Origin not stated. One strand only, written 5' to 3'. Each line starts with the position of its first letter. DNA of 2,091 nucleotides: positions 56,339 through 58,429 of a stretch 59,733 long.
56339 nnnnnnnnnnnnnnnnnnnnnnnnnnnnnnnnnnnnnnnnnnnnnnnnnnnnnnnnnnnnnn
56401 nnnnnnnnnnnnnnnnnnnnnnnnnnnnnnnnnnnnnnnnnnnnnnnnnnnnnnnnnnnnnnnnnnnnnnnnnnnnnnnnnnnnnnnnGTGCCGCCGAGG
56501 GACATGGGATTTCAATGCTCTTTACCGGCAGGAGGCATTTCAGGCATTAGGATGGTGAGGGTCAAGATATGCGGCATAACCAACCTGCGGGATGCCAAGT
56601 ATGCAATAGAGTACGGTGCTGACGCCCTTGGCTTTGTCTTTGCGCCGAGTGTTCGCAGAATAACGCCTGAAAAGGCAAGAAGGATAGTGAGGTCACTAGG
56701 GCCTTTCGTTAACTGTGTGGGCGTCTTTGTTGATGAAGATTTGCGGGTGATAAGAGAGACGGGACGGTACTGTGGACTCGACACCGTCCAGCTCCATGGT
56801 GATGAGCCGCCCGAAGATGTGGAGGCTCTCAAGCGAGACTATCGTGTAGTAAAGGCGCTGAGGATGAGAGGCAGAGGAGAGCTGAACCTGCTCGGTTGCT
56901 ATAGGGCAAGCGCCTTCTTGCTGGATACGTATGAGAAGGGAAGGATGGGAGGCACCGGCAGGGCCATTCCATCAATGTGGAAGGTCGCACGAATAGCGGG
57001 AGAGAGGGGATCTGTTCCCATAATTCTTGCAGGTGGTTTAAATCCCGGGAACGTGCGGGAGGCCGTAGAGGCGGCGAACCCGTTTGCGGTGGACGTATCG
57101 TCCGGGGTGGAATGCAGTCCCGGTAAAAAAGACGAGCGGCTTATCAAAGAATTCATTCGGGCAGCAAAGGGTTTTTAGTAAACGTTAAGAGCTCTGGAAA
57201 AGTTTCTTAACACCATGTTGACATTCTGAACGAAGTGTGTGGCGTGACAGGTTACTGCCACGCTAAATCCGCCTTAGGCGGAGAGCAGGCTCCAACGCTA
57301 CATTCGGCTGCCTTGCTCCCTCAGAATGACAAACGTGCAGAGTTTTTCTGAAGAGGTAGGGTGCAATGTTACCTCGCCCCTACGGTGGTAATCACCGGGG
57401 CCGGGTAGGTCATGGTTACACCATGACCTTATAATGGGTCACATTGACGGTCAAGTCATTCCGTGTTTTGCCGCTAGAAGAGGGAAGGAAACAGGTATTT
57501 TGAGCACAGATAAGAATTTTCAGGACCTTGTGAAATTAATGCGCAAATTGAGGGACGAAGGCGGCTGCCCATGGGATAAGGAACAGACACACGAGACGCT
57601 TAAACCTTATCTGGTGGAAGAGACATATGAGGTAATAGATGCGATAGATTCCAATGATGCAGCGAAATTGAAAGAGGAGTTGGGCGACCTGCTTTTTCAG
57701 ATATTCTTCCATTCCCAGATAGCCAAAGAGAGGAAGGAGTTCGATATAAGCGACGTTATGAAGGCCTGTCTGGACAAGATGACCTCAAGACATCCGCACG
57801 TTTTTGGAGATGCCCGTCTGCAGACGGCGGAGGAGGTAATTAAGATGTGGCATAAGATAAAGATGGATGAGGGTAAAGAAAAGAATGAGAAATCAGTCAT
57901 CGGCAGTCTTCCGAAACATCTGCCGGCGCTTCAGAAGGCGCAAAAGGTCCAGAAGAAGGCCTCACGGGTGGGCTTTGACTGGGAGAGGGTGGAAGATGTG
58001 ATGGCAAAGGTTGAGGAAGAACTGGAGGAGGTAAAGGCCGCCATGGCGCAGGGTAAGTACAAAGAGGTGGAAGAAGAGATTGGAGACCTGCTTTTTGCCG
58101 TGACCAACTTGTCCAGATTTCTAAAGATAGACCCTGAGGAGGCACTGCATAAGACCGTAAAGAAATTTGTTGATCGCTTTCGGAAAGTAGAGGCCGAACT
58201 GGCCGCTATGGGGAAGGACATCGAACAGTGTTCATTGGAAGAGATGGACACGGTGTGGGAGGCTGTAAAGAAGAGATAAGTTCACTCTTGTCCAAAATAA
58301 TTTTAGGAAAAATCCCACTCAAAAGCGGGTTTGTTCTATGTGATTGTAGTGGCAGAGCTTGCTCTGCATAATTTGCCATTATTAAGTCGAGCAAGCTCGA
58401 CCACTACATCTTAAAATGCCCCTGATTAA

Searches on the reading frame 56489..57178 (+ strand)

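Call 38: search_protein_families(library=pfam, proteins=[window:56489-57178:+], max_evalue=0.00001)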
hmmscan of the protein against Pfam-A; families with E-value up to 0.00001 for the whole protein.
window:56489-57178:+ (229 aa): 1 family
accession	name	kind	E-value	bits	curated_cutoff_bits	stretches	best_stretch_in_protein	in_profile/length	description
PF00697.28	PRAI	-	2.9e-40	138.5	22.7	1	25-224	1-192/193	N-(5'phosphoribosyl)anthranilate (PRA) isomerase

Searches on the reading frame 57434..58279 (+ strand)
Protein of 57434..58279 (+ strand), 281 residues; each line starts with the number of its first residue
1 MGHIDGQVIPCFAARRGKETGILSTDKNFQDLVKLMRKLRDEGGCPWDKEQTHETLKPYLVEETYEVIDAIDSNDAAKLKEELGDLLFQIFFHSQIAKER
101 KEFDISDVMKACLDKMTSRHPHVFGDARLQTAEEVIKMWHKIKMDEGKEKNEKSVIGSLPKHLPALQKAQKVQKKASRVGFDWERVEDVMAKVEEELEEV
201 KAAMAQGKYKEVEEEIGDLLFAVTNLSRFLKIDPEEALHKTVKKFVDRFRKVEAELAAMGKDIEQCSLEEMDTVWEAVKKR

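Call 38: search_protein_families(library=pfam, proteins=[window:57434-58279:+], max_evalue=0.00001)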
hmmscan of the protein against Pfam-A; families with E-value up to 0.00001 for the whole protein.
window:57434-58279:+ (281 aa): 2 families
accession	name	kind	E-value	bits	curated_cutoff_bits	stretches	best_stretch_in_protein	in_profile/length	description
PF03819.22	MazG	-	1.5e-41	141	22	2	51-124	1-74/74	MazG nucleotide pyrophosphohydrolase domain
PF01503.22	PRA-PH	-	1.7e-11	44.8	21.3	1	175-239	13-80/86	Phosphoribosyl-ATP pyrophosphohydrolase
